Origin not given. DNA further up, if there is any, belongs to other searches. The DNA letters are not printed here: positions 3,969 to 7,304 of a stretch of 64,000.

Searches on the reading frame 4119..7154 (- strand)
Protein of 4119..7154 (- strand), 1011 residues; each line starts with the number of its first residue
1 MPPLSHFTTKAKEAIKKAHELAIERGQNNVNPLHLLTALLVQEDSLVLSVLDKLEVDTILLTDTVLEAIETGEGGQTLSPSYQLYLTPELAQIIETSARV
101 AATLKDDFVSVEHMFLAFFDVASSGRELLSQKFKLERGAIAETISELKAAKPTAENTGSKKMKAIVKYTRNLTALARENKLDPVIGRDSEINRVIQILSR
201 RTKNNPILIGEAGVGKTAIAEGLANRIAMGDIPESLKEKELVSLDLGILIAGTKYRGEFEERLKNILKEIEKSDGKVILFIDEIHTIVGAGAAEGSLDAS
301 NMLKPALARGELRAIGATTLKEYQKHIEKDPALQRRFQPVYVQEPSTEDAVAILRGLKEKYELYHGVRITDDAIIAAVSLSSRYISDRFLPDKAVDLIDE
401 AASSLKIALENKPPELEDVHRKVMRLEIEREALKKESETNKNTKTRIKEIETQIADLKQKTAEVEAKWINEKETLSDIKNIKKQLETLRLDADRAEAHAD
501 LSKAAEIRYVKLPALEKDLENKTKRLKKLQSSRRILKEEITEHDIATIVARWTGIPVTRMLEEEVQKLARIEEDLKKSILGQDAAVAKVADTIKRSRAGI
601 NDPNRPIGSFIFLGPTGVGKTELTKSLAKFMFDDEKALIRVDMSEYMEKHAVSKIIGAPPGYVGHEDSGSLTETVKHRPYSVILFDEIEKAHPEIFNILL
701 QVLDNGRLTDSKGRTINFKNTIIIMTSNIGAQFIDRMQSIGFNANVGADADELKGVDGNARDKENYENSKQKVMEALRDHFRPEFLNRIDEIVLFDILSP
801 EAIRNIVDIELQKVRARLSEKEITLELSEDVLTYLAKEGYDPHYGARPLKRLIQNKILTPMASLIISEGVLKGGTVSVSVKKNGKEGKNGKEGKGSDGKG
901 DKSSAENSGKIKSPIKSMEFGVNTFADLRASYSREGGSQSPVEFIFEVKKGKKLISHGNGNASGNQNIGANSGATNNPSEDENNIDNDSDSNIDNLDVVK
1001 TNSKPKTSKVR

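Call 7: search_protein_families(library=pfam, proteins=[window:4119-7154:-], max_evalue=0.001)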
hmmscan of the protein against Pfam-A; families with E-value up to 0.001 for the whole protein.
window:4119-7154:- (1011 aa): 19 families
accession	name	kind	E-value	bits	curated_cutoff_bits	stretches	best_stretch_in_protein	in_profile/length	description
PF07724.20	AAA_2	-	4.9e-71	238.6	27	1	605-792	1-166/166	AAA domain (Cdc48 subfamily)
PF17871.7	AAA_lid_9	-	1.7e-34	118.3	22.8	1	346-445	1-100/104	AAA lid domain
PF10431.15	ClpB_D2-small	-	7.2e-28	96.9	21.9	1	798-878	1-81/81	C-terminal, D2-small domain, of ClpB protein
PF00004.35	AAA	-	5.3e-24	85.6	21.2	2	207-337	2-123/131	ATPase family associated with various cellular activities (AAA)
PF07728.20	AAA_5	-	6.4e-18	65.5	22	1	610-729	2-123/139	AAA domain (dynein-related subfamily)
PF02861.25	Clp_N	-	7.4e-13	48.9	20.7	1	18-69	1-52/53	Clp amino terminal domain, pathogenicity island component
PF13191.12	AAA_16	-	2.7e-10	41.4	32.6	1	184-228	2-49/167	AAA ATPase domain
PF13401.12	AAA_22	-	1.6e-09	38.6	27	0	609-705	7-110/130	AAA domain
PF00158.32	Sigma54_activat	-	4.8e-09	36.6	20.2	1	609-723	24-138/168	Sigma-54 interaction domain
PF13173.12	AAA_14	-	1.1e-06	29.1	27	0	611-706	6-88/129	AAA domain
PF20720.3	nSTAND3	-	2.3e-06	27.8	27.2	0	192-228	8-42/155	Novel STAND NTPase 3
PF12775.13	AAA_7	-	1e-05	25.6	25.8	0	610-656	36-82/181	P-loop containing dynein motor region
PF05621.17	TniB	-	3.7e-05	23.7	22.4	0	227-343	72-185/189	Bacterial TniB protein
PF13238.12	AAA_18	-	0.00013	22.9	29.4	0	207-281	2-77/128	AAA domain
PF01695.23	IstB_IS21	-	0.00029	20.9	24.1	0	201-225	90-114/238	IstB-like ATP binding protein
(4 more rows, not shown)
